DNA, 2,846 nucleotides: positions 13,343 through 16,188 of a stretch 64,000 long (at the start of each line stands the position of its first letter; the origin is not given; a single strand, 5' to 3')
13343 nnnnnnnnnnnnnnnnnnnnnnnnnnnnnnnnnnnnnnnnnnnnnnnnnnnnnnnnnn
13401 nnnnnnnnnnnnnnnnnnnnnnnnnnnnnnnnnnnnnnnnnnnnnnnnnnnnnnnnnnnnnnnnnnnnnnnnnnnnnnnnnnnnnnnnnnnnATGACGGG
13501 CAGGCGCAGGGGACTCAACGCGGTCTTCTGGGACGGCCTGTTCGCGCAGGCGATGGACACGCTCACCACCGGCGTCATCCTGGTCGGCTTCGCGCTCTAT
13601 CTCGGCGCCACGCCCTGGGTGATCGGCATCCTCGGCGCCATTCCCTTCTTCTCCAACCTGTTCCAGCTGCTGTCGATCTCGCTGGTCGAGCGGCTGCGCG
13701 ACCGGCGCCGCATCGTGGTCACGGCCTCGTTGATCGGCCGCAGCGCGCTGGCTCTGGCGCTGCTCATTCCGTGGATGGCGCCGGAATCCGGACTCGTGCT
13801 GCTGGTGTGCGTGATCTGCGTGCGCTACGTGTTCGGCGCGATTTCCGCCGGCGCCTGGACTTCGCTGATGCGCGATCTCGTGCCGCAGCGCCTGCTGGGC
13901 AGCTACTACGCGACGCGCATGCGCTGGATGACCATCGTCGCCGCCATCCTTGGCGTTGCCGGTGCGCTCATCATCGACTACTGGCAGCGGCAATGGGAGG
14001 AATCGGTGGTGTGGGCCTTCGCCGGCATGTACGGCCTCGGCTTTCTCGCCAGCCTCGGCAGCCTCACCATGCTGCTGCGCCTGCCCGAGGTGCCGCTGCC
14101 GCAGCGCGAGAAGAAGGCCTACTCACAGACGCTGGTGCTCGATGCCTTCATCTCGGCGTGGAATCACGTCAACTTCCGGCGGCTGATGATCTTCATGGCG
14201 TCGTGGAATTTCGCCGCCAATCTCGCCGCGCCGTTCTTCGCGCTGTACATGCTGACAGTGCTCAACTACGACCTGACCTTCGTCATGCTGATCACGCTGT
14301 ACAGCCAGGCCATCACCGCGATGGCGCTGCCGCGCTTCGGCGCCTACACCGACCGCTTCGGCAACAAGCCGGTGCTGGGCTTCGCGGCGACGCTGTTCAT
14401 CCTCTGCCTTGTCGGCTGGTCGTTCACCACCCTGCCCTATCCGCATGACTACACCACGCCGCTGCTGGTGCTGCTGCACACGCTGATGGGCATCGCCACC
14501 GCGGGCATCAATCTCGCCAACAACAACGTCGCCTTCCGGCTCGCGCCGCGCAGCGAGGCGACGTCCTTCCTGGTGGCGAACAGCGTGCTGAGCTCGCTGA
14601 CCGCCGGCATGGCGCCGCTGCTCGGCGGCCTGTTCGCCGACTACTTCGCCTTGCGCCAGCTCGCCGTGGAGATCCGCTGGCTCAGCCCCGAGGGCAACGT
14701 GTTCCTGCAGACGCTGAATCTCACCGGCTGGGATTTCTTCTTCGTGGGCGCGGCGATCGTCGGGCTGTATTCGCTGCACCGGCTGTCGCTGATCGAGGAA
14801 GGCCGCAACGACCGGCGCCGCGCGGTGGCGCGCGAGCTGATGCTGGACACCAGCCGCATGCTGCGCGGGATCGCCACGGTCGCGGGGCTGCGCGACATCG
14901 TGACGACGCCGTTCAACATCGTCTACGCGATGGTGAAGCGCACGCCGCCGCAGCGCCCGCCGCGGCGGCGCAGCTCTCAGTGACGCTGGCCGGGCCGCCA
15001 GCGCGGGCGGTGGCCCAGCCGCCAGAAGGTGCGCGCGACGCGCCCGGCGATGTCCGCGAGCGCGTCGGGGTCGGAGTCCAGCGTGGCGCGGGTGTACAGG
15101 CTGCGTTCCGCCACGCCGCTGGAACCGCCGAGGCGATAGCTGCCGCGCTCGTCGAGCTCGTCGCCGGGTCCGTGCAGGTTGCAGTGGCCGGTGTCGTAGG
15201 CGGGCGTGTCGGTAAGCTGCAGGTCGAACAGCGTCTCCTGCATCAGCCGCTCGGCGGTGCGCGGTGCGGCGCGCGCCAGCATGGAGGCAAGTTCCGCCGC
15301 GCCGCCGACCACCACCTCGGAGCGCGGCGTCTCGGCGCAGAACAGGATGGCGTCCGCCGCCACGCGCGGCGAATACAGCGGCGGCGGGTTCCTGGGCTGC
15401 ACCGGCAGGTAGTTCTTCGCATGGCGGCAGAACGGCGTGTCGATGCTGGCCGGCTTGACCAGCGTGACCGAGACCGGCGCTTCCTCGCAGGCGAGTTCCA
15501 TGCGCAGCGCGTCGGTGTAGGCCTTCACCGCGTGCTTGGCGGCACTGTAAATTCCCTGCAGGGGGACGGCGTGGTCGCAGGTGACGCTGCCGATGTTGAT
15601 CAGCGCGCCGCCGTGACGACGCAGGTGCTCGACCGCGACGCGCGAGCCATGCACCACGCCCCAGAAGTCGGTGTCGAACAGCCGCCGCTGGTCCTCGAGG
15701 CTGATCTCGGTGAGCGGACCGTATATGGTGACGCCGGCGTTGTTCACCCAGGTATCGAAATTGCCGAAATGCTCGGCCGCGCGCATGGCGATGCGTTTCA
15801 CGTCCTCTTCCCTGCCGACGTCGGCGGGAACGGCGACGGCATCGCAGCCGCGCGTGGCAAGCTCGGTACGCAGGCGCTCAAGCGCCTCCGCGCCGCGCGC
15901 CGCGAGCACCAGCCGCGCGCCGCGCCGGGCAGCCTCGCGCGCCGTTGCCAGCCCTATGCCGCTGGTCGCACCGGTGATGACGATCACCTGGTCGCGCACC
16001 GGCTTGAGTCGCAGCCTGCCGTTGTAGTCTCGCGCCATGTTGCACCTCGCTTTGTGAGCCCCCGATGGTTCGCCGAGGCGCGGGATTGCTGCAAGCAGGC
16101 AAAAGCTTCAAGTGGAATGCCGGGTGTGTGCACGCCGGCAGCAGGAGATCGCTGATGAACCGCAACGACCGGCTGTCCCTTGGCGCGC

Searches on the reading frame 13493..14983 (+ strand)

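Call 49: search_protein_families(library=pfam, proteins=[window:13493-14983:+], max_evalue=0.00001)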
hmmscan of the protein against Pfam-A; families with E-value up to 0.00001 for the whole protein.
window:13493-14983:+ (496 aa): 1 family
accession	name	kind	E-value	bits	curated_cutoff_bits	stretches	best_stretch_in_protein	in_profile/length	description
PF07690.21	MFS_1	-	1.2e-26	93.9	33.4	2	16-314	5-290/347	Major Facilitator Superfamily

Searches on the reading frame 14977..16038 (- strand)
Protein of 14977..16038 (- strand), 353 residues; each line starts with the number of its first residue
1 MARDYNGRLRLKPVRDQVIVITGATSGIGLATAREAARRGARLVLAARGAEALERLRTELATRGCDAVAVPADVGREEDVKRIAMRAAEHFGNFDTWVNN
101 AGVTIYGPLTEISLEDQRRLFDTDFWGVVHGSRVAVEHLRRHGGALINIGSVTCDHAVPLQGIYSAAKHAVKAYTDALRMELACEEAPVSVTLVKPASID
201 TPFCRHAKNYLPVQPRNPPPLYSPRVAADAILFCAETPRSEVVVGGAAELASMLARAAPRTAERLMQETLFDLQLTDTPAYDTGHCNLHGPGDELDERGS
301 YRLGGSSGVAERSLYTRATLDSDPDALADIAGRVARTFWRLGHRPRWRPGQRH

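Call 49: search_protein_families(library=pfam, proteins=[window:14977-16038:-], max_evalue=0.00001)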
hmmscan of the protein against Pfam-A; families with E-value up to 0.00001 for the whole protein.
window:14977-16038:- (353 aa): 3 families
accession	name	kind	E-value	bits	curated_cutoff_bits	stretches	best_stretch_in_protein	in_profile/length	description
PF00106.31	adh_short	-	1.1e-45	155.9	26.6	1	17-205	1-188/195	short chain dehydrogenase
PF13561.12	adh_short_C2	-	5.2e-34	118.3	27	1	23-209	1-186/236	Enoyl-(Acyl carrier protein) reductase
PF08659.16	KR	-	1.8e-12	48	22.6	1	19-177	3-162/180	KR domain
